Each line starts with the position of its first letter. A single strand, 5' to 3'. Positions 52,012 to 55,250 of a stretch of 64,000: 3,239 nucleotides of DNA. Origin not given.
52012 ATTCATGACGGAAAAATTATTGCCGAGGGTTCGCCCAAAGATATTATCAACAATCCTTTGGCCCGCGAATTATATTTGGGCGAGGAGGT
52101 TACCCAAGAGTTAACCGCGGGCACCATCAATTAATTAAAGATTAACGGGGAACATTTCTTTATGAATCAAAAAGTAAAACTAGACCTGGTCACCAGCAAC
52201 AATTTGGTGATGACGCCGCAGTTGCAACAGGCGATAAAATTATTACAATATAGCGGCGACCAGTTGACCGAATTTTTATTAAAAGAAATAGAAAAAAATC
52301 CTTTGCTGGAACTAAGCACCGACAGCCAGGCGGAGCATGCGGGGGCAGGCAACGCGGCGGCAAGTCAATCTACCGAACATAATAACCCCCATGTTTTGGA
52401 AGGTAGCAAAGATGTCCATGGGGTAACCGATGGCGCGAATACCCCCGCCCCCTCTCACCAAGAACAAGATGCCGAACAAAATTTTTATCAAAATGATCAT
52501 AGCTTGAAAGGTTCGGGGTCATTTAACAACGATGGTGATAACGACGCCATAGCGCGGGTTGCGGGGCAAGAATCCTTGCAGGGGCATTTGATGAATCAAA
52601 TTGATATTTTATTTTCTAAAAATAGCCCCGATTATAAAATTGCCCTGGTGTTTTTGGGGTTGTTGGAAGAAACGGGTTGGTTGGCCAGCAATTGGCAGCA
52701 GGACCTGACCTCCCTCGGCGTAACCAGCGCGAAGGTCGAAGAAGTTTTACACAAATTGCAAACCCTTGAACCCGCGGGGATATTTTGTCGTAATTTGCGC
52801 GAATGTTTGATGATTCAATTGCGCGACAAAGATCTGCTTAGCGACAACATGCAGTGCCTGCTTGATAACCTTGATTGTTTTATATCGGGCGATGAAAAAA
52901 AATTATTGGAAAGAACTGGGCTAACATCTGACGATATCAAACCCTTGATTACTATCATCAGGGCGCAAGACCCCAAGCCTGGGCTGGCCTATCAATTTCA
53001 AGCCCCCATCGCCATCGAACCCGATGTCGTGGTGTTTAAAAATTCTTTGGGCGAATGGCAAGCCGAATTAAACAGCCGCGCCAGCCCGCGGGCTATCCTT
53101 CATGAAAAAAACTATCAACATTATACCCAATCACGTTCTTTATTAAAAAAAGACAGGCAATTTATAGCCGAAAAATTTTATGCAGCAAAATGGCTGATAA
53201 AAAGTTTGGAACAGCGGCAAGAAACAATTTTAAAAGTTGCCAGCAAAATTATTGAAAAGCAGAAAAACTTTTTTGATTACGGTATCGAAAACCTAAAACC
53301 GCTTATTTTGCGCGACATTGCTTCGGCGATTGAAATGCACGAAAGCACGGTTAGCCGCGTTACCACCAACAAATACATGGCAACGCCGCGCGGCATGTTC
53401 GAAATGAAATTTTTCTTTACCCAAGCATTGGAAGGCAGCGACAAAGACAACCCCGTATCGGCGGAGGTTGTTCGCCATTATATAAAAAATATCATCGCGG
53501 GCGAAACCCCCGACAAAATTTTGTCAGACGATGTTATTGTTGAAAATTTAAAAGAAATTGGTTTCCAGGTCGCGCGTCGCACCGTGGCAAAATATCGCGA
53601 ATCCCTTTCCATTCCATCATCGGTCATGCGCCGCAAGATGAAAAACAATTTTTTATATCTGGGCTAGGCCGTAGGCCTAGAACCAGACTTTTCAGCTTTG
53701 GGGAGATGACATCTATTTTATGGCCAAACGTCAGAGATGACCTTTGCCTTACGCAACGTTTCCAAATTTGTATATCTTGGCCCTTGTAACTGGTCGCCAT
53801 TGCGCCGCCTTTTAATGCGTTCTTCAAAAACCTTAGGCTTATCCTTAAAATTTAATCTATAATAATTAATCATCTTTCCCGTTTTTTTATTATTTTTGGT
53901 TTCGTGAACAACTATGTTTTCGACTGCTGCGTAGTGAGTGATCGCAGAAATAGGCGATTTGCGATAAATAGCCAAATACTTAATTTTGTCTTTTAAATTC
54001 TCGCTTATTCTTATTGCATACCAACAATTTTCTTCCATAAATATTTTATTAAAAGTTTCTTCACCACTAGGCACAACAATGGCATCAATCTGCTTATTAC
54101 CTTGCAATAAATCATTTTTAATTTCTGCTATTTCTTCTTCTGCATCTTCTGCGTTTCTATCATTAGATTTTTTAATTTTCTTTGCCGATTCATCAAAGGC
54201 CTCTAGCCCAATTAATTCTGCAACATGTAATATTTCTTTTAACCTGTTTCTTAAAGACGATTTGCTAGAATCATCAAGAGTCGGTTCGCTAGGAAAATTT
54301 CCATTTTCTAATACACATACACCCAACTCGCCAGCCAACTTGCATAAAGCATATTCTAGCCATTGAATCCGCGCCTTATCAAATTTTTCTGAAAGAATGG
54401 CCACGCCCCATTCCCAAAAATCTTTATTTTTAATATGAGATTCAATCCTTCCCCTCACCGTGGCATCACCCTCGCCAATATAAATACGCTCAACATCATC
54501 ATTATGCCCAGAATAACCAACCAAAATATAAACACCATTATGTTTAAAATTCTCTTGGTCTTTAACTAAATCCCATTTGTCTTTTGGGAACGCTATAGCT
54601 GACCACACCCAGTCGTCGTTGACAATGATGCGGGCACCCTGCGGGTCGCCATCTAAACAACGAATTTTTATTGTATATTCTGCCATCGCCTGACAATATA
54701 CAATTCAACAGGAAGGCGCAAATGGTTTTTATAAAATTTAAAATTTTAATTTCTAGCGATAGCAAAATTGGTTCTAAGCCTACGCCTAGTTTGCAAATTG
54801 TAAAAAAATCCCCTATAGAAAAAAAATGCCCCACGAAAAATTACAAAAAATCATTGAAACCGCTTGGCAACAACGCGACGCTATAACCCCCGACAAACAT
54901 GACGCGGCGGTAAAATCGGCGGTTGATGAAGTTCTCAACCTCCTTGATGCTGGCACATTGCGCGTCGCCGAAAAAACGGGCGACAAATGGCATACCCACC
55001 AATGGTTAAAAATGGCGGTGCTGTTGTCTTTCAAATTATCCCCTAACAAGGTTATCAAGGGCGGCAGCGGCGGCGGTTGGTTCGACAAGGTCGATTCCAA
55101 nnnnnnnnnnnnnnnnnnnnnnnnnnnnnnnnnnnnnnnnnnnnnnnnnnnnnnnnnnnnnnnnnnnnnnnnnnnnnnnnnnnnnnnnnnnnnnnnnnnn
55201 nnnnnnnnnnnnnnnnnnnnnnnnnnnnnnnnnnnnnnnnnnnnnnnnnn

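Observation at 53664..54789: AT-rich single-gene islet (GIY-YIG nuclease with a DUF4357-like tail) inserted downstream of rpoN, bracketed by matching palindromes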

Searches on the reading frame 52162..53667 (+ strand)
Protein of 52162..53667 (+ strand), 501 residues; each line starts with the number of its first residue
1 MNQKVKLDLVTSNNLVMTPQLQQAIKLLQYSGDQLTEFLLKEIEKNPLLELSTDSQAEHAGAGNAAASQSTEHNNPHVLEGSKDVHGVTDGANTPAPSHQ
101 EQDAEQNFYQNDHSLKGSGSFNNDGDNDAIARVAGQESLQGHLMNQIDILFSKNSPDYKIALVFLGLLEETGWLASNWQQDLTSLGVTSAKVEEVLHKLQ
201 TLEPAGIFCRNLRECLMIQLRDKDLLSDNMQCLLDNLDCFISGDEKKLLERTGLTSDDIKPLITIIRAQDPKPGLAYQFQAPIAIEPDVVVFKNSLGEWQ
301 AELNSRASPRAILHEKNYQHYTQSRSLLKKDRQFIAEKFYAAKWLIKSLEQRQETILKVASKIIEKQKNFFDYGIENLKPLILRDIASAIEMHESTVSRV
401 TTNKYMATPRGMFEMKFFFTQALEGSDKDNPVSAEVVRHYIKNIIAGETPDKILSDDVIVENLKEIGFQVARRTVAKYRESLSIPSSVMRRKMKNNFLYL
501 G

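Call 86: find_homologous_proteins(query=window:52162-53667:+, max_evalue=1e-120)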
Query window:52162-53667:+ (501 aa): 3 proteins with E <= 1e-120 among 8000 candidates.
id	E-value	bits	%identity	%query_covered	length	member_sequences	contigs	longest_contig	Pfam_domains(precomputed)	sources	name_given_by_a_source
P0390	0.0e+0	1118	100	100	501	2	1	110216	PF04963.20,PF00309.26,PF04552.20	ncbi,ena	-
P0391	2.9e-226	770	68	100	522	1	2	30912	PF04963.20,PF00309.26,PF04552.20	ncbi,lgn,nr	ncbi:MAG: RNA polymerase factor sigma-54 [Hydrotalea sp.]|nr:RNA polymerase factor sigma-54 [Hydrota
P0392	3.3e-188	644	60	100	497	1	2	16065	PF04963.20,PF00309.26,PF04552.20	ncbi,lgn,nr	ncbi:MAG: RNA polymerase factor sigma-54 [Alphaproteobacteria bacterium]|nr:RNA polymerase factor si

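Call 87: find_encoding_contigs(protein=P0392, flank=6000, max_places=3)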
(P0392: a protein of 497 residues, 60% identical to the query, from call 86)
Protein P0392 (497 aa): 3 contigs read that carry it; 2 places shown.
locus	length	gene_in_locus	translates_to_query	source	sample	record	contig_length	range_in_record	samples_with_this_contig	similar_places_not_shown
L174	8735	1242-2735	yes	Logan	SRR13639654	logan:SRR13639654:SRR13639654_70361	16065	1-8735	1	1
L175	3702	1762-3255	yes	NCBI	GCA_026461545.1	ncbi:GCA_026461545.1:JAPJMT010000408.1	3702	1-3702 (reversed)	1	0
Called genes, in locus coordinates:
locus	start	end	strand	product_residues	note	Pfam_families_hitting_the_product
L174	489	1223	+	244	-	PF00005:ABC_tran, PF13304:AAA_21 (faint), PF12399:BCA_ABC_TP_C (weak)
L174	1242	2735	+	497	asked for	PF00309:Sigma54_AID, PF04963:Sigma54_CBD, PF04552:Sigma54_DBD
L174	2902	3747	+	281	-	PF14805:THDPS_N_2, PF25084:LbH_EIF2B (weak), PF00132:Hexapep (weak), PF14602:Hexapep_2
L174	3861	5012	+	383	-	PF01546:Peptidase_M20, PF07687:M20_dimer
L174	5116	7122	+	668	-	PF00501:AMP-binding, PF13193:AMP-binding_C (weak)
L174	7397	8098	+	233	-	PF01726:LexA_DNA_bind, PF00717:Peptidase_S24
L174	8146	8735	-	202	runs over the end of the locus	PF09335:VTT_dom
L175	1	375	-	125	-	PF21016:RlmN_N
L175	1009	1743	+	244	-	PF00005:ABC_tran, PF13304:AAA_21 (faint), PF12399:BCA_ABC_TP_C (weak)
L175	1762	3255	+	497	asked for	PF00309:Sigma54_AID, PF04963:Sigma54_CBD, PF04552:Sigma54_DBD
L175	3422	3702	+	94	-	PF14805:THDPS_N_2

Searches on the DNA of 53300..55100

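Call 94: search_rna_families(source=window, start=53300, end=55100, threshold=evalue, max_evalue=1)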
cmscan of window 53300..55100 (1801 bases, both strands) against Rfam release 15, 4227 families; matches with E-value up to 1: 0.
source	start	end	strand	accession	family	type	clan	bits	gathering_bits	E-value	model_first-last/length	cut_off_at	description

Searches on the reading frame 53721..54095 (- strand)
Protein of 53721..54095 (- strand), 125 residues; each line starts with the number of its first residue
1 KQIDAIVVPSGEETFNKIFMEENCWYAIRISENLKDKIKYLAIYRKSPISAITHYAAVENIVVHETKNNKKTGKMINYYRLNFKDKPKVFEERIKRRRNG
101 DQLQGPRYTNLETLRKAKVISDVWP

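Call 69: search_protein_representatives(protein=window:53721-54095:-)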
Query: 125 residues. Proteins with E-value up to 0.001 (for the whole library): 565; up to 1e-10: 232; up to 1e-30: 1. The best 150 are listed.
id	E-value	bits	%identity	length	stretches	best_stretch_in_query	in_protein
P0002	2.2e-46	173.2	78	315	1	1-125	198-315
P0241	6.2e-22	94.3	52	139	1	2-124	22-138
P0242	7.1e-22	94.1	54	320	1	2-123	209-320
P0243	1.5e-21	93.1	48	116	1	4-124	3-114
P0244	1.4e-20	89.9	51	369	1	1-123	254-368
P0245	1.6e-20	89.7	51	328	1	2-123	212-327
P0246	2.3e-20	89.2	44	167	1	2-123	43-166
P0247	6.1e-20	87.9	44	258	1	1-124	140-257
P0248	1.9e-19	86.3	40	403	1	3-124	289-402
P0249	3.0e-19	85.6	43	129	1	4-124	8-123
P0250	3.0e-19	85.6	43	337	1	2-122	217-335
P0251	3.9e-19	85.3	47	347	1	2-123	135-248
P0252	4.9e-19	84.9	46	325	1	3-123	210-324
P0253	1.4e-18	83.5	50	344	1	3-123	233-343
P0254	1.9e-18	83.1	47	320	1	2-124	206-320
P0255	2.1e-18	82.9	50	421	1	1-123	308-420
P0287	3.1e-15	72.7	46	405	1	3-124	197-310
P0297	1.0e-14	71.0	41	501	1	2-116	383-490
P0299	1.7e-14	70.3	45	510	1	4-123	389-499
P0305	2.6e-14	69.7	44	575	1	2-117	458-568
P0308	3.1e-14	69.4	41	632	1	3-123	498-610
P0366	9.3e-13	64.7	43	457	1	3-123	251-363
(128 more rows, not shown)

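Call 70: search_protein_families(library=pfam, proteins=[P0248, P0255, P0297, P0299, P0305, P0308, P0287, P0366, P0251, P0247], max_evalue=0.01)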
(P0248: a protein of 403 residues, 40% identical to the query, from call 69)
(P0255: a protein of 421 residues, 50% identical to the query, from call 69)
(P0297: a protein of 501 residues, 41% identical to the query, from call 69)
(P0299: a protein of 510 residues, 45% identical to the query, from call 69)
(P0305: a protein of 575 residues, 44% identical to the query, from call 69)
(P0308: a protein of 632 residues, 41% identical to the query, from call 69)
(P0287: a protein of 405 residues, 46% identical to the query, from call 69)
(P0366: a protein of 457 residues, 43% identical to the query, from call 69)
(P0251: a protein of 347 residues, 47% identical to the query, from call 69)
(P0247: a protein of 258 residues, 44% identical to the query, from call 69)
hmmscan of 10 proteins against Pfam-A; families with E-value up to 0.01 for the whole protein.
P0248 (403 aa): 3 families
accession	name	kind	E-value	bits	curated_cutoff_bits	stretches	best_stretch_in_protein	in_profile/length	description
PF14267.11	DUF4357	-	2.7e-20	72.5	38.4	1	216-272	1-54/54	Domain of unknown function (DUF4357)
PF01541.30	GIY-YIG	-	0.0001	23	22.6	1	51-84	3-37/78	GIY-YIG catalytic domain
PF18755.6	RAMA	-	0.0011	19.3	35.2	1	231-276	52-98/107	Restriction Enzyme Adenine Methylase Associated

P0255 (421 aa): 5 families
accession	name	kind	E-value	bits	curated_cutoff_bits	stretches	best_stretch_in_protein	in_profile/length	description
PF18755.6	RAMA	-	4.3e-10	39.9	35.2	1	233-299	38-104/107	Restriction Enzyme Adenine Methylase Associated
PF13588.12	HSDR_N_2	-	0.0001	22.8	25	1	52-127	27-99/110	Type I restriction enzyme R protein N terminus (HSDR_N)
PF04313.20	HSDR_N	-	0.0011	19.3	25.1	0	55-127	120-195/198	Type I restriction enzyme R protein N terminus (HSDR_N)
PF11149.13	DUF2924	-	0.0014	19.3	31.2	1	215-282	69-134/135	Protein of unknown function (DUF2924)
PF14267.11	DUF4357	-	0.0032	17.8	38.4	1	250-286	17-51/54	Domain of unknown function (DUF4357)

P0297 (501 aa): 1 family
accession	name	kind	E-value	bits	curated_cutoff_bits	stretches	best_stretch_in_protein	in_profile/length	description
PF03235.19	GmrSD_N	-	2e-22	80.7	33.2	1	25-188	10-195/199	GmrSD restriction endonuclease, N-terminal domain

P0299 (510 aa): 3 families
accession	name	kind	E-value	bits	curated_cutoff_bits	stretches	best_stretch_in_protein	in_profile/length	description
PF18755.6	RAMA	-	6.1e-21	74.8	35.2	1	268-370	4-104/107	Restriction Enzyme Adenine Methylase Associated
PF04313.20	HSDR_N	-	9.8e-07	29.3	25.1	1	27-66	2-41/198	Type I restriction enzyme R protein N terminus (HSDR_N)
PF13588.12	HSDR_N_2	-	1e-06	29.2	25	1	31-128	4-98/110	Type I restriction enzyme R protein N terminus (HSDR_N)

P0305 (575 aa): 3 families
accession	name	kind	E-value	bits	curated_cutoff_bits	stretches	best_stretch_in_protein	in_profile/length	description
PF00069.31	Pkinase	-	5.6e-41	141.1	31.7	1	30-278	5-253/263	Protein kinase domain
PF07714.23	PK_Tyr_Ser-Thr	-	3.8e-27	95.7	23.1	1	31-226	6-205/258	Protein tyrosine and serine/threonine kinase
PF03109.22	ABC1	-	0.00064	19.4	22.9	0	140-178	182-220/244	ABC1 atypical kinase-like domain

P0308 (632 aa): 1 family
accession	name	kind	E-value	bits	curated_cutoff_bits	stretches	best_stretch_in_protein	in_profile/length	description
PF03050.20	DDE_Tnp_IS66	-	2.8e-29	102.9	23.1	1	143-396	11-281/284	Transposase IS66 family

P0287 (405 aa): 2 families
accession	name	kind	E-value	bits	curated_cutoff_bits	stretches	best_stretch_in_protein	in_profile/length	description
PF08774.17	VRR_NUC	-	0.00045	20.7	23.8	1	56-108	61-115/116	VRR-NUC domain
PF06250.17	YhcG_C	-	0.0074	16.6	32.5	0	54-126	55-124/157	YhcG PDDEXK nuclease domain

P0366 (457 aa): 2 families
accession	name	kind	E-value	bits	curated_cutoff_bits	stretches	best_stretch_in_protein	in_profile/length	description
PF04313.20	HSDR_N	-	6.9e-11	42.8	25.1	1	46-113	117-191/198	Type I restriction enzyme R protein N terminus (HSDR_N)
PF13588.12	HSDR_N_2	-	0.0011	19.5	25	1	25-107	5-89/110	Type I restriction enzyme R protein N terminus (HSDR_N)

P0251 (347 aa): 0 families

P0247 (258 aa): 1 family
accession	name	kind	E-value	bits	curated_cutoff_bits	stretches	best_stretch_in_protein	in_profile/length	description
PF01541.30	GIY-YIG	-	3.5e-05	24.5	22.6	1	34-71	1-39/78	GIY-YIG catalytic domain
